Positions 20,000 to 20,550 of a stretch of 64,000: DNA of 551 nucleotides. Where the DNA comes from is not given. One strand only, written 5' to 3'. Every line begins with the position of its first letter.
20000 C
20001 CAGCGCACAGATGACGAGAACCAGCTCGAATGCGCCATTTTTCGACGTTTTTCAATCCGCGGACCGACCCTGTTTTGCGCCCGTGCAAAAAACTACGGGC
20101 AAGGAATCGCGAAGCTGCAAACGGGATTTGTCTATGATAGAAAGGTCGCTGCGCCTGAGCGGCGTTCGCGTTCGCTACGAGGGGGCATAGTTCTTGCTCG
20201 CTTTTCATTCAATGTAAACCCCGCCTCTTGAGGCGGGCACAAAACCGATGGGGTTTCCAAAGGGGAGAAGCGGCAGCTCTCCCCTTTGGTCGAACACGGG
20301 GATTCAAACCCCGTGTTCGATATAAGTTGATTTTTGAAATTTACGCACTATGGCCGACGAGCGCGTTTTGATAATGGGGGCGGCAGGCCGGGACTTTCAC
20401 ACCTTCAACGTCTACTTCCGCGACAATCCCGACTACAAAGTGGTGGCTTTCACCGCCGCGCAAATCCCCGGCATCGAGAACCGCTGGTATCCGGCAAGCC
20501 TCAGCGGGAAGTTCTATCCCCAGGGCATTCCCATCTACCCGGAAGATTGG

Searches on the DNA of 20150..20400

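Call 47: search_rna_families(source=window, start=20150, end=20400, threshold=evalue, max_evalue=1)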
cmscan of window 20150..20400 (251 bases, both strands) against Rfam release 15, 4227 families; matches with E-value up to 1: 2.
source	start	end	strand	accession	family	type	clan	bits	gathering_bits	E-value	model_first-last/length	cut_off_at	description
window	20216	20319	+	RF03094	LAGLIDADG-2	Gene; sRNA;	-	18.4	94.9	0.2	1-128/128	no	LAGLIDADG-2 RNA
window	20211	20268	-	RF02837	anti-hemB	Gene; sRNA;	-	13.5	49.5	0.92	1-81/81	no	Burkholderia RNA 7 (anti-hemB)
